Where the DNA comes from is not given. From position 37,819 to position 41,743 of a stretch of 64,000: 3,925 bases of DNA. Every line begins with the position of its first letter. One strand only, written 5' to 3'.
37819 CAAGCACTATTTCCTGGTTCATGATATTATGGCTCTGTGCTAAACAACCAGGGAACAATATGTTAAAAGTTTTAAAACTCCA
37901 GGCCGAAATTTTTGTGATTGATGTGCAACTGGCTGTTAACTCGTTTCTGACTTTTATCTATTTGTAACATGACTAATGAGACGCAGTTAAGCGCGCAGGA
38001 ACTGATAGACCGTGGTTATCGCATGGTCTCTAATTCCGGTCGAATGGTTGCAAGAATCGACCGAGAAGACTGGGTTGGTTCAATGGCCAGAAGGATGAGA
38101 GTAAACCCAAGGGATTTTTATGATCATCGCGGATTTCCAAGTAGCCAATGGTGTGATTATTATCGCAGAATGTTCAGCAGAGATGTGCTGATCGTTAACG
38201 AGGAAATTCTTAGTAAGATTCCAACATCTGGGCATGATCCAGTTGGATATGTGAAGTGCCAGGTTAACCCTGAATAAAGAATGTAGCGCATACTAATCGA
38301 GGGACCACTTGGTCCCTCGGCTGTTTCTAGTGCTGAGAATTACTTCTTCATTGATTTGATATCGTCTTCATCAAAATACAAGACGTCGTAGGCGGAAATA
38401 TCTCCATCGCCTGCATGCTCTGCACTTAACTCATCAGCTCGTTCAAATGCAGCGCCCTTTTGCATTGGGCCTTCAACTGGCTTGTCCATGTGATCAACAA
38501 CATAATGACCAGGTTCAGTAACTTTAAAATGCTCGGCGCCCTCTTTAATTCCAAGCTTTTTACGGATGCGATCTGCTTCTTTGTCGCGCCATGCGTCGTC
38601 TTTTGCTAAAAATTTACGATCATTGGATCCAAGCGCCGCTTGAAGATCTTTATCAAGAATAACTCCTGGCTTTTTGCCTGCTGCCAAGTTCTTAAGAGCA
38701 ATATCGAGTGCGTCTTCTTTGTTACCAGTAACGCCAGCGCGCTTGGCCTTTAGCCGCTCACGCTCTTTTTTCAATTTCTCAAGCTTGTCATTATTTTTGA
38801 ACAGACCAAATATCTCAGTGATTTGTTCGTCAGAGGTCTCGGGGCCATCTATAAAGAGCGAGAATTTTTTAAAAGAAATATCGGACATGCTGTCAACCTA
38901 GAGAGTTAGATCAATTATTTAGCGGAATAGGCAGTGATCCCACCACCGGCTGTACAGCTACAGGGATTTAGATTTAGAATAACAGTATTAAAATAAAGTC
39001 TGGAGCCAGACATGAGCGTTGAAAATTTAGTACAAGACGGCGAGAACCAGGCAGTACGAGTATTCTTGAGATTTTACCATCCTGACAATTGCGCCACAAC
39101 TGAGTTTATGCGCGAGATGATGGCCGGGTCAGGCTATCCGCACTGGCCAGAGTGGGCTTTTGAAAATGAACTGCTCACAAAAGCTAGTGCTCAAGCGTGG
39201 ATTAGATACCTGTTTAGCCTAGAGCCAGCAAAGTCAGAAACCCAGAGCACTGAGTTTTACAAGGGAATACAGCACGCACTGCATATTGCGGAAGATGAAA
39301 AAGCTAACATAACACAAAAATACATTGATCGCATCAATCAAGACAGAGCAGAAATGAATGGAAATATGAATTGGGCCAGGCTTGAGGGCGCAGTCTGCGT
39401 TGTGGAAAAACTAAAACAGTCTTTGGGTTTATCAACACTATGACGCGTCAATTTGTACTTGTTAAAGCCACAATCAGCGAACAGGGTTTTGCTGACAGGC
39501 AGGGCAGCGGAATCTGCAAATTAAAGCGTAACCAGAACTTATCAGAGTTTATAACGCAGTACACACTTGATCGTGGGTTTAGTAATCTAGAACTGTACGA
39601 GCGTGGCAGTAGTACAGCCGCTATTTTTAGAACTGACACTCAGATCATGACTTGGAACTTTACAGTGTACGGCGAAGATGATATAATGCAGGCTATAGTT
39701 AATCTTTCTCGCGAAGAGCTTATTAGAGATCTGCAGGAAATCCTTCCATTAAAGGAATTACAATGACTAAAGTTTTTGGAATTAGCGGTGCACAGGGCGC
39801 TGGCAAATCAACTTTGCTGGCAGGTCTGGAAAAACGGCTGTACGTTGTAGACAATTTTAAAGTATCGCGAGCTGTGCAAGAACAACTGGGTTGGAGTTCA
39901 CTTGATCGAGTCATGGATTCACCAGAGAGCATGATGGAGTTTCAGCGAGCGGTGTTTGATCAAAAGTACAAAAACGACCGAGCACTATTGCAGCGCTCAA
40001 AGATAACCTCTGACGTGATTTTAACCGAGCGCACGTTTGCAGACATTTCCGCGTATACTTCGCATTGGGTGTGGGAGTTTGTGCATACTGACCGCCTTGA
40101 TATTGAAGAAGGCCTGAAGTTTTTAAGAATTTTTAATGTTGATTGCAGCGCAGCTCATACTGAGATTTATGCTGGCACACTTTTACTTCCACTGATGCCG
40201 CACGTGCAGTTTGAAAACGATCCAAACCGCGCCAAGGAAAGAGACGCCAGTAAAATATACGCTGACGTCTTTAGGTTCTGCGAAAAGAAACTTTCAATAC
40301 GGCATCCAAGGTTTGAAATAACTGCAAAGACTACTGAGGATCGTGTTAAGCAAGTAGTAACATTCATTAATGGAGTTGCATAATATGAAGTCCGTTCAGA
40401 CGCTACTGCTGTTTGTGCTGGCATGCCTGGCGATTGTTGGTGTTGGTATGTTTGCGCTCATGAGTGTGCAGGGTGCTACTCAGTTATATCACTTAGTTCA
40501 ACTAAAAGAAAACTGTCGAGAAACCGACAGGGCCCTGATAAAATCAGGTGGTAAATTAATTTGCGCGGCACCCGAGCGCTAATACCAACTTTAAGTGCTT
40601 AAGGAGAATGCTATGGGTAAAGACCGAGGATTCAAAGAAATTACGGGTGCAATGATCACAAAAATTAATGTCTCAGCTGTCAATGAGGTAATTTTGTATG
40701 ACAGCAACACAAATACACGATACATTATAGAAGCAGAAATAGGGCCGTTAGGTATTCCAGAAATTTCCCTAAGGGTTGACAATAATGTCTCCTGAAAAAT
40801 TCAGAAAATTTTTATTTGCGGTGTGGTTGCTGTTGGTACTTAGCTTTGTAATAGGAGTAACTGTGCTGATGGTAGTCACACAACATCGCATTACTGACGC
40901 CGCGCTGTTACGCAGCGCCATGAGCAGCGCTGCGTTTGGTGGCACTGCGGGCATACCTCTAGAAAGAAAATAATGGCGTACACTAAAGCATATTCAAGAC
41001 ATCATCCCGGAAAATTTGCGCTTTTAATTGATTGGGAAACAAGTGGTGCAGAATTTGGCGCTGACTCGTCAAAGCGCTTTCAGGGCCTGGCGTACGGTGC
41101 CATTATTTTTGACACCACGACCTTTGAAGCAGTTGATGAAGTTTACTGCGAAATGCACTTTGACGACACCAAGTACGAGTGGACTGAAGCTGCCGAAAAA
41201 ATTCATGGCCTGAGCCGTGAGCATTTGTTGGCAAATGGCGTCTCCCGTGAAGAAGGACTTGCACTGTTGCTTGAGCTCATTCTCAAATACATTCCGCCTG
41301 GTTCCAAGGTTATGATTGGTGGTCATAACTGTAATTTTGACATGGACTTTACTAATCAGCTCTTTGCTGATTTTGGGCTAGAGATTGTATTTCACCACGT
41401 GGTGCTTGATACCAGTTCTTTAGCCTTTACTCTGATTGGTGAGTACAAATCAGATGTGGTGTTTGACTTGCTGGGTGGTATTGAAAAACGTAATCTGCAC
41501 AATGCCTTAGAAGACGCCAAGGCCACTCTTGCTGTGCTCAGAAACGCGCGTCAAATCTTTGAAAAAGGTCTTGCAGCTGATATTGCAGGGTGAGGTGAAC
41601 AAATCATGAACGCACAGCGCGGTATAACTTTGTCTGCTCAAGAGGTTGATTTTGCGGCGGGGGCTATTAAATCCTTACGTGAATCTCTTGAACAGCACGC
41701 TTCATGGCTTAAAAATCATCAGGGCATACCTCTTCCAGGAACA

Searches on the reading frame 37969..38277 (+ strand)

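Call 88: search_protein_families(library=pfam, max_evalue=1, proteins=[window:37969-38277:+])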
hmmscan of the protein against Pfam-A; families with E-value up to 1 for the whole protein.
window:37969-38277:+ (102 aa): 1 family
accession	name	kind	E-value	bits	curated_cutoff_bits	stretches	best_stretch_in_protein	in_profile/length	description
PF09005.15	FUBP_C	-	0.23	11.4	20.1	1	58-68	11-21/36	Far upstream element-binding protein, C-terminal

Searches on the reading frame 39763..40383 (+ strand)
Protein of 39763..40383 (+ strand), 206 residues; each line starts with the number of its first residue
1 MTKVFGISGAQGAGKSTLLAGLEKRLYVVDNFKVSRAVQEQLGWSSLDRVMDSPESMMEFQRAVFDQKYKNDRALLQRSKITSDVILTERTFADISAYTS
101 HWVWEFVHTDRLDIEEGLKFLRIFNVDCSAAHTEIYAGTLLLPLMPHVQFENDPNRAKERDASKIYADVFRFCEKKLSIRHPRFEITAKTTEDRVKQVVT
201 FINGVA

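Call 50: search_protein_families(library=phrogs, max_evalue=0.001, proteins=[window:39763-40383:+])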
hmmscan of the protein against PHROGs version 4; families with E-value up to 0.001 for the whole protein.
window:39763-40383:+ (206 aa): 1 family
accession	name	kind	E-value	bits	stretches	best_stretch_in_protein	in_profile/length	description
phrog_2107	-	other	9.3e-06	26.5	1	3-167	4-158/201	thymidylate kinase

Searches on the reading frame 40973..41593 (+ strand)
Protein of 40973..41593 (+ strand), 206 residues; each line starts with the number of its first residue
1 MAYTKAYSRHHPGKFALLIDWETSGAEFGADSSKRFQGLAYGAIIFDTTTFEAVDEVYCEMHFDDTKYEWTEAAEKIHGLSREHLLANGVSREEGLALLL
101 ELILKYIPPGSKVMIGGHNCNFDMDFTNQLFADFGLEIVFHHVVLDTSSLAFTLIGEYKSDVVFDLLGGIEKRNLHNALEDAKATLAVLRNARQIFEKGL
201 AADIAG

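Call 50: search_protein_families(library=phrogs, max_evalue=0.001, proteins=[window:40973-41593:+])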
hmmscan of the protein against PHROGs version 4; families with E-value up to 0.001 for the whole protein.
window:40973-41593:+ (206 aa): 1 family
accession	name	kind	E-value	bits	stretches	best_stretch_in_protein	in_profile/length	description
phrog_192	-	DNA, RNA and nucleotide metabolism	1e-19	72.2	1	42-198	128-277/397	DNA polymerase exonuclease subunit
